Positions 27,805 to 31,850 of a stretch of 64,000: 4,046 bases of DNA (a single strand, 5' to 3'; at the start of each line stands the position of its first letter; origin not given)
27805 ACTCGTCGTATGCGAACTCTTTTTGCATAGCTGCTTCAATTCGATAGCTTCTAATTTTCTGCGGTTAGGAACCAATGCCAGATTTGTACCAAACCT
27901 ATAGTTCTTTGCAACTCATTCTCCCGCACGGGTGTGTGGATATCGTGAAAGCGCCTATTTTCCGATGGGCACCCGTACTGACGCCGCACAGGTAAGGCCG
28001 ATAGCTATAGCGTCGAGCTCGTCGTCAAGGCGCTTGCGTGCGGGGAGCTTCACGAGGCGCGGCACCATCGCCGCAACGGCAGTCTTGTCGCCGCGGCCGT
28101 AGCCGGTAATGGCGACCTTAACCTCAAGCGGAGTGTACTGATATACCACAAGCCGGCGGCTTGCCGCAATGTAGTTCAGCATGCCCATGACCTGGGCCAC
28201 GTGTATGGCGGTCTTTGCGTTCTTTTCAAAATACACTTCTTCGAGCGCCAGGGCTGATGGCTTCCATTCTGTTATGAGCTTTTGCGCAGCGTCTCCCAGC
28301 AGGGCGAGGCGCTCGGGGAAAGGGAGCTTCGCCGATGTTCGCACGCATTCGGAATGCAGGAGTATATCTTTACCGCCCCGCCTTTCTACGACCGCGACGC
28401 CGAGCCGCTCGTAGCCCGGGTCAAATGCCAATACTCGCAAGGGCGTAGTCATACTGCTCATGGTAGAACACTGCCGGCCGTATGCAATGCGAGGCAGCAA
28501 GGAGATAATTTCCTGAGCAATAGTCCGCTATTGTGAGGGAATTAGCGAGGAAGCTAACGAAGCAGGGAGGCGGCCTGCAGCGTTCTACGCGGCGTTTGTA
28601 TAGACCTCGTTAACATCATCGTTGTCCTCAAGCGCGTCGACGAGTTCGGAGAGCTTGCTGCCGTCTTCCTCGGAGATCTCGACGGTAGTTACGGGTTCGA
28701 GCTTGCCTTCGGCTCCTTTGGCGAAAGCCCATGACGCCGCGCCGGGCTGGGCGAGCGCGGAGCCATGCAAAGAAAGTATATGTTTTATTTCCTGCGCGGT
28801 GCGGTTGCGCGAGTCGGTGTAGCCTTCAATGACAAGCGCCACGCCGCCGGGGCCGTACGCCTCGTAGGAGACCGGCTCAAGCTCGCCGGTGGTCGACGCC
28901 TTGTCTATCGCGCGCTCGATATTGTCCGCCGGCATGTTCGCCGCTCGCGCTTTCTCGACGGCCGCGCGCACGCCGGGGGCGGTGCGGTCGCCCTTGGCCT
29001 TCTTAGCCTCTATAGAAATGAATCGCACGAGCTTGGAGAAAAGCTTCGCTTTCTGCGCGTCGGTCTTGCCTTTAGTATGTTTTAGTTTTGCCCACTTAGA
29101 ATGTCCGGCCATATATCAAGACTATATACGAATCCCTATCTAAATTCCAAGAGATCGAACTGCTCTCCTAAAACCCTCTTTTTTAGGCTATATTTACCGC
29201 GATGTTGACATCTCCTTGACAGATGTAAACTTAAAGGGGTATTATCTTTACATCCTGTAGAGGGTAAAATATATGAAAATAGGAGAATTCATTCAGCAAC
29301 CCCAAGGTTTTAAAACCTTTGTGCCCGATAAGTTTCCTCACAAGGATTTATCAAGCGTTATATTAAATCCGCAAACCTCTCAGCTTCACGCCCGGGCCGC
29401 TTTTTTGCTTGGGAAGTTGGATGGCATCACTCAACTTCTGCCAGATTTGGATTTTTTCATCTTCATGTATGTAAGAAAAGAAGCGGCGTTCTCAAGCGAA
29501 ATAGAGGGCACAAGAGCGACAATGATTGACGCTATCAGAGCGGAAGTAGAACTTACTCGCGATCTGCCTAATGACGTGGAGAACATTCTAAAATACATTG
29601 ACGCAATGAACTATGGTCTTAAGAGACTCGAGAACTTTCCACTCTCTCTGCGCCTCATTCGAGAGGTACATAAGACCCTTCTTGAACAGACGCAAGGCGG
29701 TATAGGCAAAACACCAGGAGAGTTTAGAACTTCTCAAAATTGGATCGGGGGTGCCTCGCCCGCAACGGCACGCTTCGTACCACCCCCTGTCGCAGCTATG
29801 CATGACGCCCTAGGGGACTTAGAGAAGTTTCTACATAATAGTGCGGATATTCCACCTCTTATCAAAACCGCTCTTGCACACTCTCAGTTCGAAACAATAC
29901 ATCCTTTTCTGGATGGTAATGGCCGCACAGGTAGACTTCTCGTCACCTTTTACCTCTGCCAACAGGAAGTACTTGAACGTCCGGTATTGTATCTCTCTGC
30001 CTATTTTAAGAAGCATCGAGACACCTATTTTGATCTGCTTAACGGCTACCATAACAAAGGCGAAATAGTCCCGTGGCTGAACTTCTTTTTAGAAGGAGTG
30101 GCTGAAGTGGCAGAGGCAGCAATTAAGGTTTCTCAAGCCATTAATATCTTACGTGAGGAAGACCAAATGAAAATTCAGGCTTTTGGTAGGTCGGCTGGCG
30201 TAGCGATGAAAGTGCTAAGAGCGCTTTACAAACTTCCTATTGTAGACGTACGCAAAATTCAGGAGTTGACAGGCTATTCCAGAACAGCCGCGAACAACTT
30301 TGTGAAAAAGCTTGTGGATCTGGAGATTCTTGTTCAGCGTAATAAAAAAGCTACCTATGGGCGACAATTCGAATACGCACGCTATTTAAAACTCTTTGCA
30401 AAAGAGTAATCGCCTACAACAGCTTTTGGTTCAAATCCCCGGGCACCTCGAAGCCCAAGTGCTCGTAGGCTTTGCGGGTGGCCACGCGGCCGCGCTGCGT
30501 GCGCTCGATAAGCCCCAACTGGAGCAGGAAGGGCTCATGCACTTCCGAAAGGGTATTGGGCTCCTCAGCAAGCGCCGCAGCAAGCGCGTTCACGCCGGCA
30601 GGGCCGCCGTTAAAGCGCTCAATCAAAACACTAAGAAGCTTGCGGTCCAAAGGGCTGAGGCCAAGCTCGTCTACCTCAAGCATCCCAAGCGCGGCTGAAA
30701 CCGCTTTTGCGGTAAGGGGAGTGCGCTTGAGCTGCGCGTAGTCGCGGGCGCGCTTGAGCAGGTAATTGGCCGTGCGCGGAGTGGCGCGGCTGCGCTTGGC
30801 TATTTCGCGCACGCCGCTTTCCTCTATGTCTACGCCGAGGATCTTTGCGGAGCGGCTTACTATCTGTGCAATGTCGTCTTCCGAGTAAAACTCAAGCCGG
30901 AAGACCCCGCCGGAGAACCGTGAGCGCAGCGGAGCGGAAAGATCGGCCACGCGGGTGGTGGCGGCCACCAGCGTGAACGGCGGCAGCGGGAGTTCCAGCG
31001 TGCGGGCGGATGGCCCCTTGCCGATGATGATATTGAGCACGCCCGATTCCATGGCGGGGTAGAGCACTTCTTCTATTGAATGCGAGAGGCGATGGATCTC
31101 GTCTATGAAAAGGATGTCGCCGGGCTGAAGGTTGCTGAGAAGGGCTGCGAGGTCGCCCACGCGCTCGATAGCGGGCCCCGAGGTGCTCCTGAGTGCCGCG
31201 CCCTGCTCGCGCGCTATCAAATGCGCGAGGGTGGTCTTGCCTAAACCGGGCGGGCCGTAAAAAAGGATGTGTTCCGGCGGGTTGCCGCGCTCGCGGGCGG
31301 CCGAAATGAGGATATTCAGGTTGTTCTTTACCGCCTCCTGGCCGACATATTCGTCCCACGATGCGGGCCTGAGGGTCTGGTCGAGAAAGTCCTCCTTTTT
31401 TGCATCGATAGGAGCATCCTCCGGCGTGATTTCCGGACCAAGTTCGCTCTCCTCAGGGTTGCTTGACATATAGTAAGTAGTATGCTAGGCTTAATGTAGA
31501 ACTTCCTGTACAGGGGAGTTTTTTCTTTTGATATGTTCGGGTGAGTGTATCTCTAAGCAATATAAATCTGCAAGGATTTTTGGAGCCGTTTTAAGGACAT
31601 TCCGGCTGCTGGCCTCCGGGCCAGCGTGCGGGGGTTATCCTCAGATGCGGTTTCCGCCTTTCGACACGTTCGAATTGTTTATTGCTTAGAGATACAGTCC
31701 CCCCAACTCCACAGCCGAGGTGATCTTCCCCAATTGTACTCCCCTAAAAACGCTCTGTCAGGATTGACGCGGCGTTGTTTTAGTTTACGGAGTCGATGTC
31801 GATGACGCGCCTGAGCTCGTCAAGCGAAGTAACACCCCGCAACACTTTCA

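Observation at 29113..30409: Low-GC Fic (AMPylase-type) gene with its own strong promoter inserted into the yebC-ruvC / ruvB recombination-repair locus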

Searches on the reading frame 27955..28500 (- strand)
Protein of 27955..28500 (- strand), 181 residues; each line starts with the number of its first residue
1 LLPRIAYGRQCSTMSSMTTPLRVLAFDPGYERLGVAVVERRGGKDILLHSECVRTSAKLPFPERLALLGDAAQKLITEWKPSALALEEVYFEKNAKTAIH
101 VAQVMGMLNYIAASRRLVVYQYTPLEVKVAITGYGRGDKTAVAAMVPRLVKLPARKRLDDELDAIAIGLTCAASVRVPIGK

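Call 4: search_protein_families(library=pfam, proteins=[window:27955-28500:-], max_evalue=0.01)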
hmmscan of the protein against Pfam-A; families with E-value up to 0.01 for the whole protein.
window:27955-28500:- (181 aa): 1 family
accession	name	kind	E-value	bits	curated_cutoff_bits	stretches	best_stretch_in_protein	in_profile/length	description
PF02075.23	RuvC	-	1.5e-35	122.7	22.2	1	23-170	1-147/148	Crossover junction endodeoxyribonuclease RuvC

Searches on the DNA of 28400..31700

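Call 13: search_rna_families(source=window, start=28400, end=31700, threshold=evalue, max_evalue=1)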
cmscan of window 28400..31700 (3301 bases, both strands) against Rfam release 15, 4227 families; matches with E-value up to 1: 1.
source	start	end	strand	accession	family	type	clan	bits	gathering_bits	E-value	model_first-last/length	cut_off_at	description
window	29574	29701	-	RF01639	ceN49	Gene; snRNA; snoRNA; HACA-box;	-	23.2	65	0.084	1-134/134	no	Caenorhabditis snoRNA ceN49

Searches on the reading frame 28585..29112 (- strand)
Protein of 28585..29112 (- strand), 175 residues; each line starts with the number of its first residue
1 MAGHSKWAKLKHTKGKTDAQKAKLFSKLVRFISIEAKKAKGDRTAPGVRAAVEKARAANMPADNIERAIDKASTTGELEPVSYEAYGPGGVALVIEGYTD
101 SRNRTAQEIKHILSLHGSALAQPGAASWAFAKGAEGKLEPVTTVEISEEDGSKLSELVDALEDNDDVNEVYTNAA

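Call 4: search_protein_families(library=pfam, proteins=[window:28585-29112:-], max_evalue=0.01)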
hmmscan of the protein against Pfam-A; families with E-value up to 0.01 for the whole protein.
window:28585-29112:- (175 aa): 2 families
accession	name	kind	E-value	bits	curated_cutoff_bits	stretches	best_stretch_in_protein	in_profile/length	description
PF01709.26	Transcrip_reg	-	3.5e-27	95.5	27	2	79-132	2-55/160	TACO1/YebC second and third domain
PF20772.2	TACO1_YebC_N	-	1.5e-20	73.9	36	1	5-74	1-72/73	TACO1/YebC protein N-terminal domain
